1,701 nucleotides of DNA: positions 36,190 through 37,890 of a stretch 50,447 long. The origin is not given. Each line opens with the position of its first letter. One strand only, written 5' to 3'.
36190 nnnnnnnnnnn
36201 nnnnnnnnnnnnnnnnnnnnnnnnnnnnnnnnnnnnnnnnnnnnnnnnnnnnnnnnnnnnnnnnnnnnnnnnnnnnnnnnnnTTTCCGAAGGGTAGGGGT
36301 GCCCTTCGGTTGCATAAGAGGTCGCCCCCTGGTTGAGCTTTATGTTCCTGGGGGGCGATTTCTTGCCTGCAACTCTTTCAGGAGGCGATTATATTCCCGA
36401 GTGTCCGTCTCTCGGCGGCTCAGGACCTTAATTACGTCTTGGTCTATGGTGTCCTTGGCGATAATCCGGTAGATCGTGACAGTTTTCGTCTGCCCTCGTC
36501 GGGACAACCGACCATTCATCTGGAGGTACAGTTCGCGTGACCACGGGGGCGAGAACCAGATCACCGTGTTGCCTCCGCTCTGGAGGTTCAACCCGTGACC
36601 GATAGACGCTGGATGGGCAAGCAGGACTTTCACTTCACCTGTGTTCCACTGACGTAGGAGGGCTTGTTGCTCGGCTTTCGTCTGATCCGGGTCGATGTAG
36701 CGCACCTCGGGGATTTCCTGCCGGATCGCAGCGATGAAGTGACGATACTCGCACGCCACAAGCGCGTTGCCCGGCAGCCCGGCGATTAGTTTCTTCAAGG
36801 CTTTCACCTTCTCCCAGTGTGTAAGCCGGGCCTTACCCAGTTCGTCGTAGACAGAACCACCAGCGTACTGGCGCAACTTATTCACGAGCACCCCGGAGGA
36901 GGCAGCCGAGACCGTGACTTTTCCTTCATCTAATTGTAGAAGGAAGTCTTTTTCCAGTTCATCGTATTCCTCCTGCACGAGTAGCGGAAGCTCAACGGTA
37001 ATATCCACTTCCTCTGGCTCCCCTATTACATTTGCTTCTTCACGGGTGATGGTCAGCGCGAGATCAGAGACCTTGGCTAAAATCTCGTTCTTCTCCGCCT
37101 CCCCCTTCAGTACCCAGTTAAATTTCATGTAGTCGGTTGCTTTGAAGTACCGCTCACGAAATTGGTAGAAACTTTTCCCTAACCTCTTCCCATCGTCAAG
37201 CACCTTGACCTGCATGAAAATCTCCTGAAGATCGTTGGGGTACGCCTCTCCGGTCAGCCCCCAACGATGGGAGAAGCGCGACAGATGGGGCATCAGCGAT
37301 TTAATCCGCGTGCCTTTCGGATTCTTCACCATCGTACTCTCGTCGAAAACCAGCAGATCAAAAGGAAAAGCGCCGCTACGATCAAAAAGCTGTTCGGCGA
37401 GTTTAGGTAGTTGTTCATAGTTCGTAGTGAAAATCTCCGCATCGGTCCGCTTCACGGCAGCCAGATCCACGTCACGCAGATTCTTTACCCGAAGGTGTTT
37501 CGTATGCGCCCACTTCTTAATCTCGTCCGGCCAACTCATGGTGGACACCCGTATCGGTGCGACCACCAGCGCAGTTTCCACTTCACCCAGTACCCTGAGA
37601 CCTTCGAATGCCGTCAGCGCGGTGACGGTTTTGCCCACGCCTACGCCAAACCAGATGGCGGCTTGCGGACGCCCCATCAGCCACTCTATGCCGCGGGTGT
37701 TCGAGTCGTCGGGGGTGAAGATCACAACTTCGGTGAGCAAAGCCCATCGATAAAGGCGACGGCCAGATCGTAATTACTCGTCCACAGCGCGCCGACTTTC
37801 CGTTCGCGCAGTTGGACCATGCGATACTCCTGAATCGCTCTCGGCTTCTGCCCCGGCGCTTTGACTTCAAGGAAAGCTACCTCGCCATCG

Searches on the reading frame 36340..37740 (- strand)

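Call 11: search_protein_families(library=phrogs, max_evalue=0.00001, proteins=[window:36340-37740:-])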
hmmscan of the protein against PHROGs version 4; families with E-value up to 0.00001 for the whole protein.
window:36340-37740:- (466 aa): 5 families
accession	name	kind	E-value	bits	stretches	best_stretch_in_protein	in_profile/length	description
phrog_62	-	DNA, RNA and nucleotide metabolism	2.2e-119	401.1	1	9-446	696-1128/1881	DNA helicase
phrog_11354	-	unknown function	2.3e-32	112.1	1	354-459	8-110/116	-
phrog_16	-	DNA, RNA and nucleotide metabolism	4.4e-16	59.3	1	20-432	286-604/986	DNA helicase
phrog_1685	-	unknown function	3.5e-07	28.8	0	363-443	1461-1541/2278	-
phrog_23807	-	unknown function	5e-07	28.9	1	355-434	576-652/1053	-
